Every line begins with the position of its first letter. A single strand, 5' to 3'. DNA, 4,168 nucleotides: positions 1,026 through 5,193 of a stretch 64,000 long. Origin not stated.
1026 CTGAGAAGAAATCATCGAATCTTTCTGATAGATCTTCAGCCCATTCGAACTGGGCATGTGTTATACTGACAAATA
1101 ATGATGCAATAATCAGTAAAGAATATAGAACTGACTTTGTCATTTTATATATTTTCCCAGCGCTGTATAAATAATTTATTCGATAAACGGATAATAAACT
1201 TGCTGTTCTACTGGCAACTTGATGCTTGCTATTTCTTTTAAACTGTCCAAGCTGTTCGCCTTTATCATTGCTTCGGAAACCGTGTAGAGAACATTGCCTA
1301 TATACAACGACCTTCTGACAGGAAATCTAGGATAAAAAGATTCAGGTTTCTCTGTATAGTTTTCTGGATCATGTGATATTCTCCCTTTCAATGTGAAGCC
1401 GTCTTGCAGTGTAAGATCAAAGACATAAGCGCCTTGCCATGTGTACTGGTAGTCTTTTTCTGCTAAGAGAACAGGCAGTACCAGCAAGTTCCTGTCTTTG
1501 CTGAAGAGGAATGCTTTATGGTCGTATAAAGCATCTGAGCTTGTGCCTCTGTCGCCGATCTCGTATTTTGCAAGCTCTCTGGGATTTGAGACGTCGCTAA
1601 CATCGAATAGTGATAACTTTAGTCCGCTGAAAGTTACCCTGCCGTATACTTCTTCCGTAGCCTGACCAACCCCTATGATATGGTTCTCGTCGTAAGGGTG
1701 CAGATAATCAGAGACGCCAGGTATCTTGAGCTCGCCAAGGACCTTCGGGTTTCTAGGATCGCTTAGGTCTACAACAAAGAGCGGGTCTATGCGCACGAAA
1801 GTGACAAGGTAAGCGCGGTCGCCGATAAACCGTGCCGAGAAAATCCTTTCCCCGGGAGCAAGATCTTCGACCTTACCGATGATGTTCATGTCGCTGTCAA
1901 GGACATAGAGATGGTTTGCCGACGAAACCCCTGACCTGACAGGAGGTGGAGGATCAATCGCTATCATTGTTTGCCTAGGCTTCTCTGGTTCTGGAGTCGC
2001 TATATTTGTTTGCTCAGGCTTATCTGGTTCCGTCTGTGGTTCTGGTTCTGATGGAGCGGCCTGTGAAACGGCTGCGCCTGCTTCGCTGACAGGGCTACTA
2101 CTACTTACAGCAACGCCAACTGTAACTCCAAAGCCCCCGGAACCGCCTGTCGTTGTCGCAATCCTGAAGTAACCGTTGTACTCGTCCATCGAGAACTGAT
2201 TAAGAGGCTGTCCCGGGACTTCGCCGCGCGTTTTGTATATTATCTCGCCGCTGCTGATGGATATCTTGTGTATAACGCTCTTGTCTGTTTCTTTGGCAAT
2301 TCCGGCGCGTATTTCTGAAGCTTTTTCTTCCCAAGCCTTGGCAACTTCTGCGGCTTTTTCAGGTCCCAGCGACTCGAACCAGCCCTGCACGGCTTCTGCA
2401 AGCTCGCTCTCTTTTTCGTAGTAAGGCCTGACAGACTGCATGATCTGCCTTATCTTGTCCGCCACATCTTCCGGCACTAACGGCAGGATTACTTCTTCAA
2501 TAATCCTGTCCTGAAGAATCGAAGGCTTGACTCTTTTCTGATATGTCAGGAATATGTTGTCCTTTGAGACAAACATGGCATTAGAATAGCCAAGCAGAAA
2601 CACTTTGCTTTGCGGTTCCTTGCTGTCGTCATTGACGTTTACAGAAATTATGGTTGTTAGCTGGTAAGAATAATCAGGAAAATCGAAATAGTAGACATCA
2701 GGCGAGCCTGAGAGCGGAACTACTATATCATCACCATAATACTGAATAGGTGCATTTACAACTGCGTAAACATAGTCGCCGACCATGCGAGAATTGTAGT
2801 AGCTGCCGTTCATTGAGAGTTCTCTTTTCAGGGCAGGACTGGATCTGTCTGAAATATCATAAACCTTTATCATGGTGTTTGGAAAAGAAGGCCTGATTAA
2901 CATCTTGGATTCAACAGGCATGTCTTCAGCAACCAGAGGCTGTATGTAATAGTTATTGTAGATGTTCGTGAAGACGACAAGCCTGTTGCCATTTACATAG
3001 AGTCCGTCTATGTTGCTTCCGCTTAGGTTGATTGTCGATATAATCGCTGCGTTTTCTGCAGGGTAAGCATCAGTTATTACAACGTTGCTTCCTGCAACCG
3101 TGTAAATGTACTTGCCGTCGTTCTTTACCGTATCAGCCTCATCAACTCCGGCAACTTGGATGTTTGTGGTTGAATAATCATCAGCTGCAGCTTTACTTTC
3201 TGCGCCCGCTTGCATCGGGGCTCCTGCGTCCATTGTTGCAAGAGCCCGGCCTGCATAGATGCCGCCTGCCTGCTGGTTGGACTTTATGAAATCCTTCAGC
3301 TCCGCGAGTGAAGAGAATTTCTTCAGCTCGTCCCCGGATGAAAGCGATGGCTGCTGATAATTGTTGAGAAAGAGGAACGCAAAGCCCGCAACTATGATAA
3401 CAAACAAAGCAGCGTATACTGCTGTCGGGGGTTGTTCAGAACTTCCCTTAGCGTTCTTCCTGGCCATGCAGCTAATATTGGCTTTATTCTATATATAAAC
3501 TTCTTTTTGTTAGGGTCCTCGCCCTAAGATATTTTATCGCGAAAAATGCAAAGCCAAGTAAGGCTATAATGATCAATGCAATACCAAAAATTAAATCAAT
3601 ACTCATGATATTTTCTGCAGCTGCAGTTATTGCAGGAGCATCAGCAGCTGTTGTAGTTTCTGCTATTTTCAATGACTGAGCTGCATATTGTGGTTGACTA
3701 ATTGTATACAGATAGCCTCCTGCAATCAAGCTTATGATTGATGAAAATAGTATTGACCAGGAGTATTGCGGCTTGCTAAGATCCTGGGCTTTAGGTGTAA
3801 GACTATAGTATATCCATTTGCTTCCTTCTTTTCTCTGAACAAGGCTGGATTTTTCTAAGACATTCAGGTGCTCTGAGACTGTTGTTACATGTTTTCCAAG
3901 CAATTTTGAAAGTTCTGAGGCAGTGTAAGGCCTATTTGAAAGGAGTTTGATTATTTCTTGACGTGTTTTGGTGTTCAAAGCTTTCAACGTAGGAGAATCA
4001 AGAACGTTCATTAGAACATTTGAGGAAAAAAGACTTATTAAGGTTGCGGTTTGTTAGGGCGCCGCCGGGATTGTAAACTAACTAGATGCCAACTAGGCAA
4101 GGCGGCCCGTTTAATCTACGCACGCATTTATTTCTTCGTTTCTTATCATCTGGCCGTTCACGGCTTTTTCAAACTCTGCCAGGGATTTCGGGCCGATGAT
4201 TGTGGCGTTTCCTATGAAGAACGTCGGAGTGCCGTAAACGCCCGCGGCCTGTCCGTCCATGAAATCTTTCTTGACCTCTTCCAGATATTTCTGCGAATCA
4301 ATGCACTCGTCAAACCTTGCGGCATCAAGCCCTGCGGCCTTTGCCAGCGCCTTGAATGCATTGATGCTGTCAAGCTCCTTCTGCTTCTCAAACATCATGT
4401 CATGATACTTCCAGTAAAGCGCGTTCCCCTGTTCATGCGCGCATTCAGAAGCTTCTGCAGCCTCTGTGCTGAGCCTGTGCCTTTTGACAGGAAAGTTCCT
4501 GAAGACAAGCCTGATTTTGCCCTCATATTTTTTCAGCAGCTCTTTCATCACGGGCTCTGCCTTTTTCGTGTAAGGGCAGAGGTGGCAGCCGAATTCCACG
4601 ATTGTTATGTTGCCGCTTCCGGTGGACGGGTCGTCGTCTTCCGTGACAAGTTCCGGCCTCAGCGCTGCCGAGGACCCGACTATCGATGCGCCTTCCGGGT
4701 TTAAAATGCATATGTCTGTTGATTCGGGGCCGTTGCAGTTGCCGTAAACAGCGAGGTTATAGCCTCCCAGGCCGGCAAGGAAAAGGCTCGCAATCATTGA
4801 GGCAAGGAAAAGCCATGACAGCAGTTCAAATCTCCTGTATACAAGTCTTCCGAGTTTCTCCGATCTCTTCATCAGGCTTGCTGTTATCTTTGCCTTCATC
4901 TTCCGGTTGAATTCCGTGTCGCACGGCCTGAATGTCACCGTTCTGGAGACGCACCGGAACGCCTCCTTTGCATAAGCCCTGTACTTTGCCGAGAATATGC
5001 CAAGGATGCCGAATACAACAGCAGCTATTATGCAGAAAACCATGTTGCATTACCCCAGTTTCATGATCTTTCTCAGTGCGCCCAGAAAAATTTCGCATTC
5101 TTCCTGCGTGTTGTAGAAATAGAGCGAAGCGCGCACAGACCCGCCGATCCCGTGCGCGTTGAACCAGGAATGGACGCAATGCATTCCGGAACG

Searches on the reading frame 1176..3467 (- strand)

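Call 80: search_protein_families(library=pfam, proteins=[window:1176-3467:-], max_evalue=0.01)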
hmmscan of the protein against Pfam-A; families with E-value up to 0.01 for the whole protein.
window:1176-3467:- (763 aa): 1 family
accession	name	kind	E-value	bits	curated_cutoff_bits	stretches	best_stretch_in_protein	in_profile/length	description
PF09826.15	Beta_propel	-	1e-162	542.9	22.4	1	98-742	1-494/495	Beta propeller domain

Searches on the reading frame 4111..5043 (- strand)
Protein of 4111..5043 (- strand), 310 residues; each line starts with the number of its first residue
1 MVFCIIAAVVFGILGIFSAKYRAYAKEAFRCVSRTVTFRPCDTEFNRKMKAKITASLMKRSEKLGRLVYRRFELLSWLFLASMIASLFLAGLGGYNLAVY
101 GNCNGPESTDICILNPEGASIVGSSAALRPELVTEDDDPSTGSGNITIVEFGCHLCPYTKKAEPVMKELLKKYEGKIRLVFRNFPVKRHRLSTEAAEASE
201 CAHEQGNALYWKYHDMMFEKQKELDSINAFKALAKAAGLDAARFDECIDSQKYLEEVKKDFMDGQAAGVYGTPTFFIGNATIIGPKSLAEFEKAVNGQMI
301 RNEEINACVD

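Call 80: search_protein_families(library=pfam, proteins=[window:4111-5043:-], max_evalue=0.01)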
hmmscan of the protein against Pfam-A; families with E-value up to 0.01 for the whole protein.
window:4111-5043:- (310 aa): 3 families
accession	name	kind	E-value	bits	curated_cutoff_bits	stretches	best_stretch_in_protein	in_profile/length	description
PF13462.12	Thioredoxin_4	-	1.7e-24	87.3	23.2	1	147-296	16-164/165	Thioredoxin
PF01323.26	DSBA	-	5.4e-21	75.7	25.6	1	147-295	1-190/191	DSBA-like thioredoxin domain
PF13743.12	Thioredoxin_5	-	0.00013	22.2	27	1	204-280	90-166/186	Thioredoxin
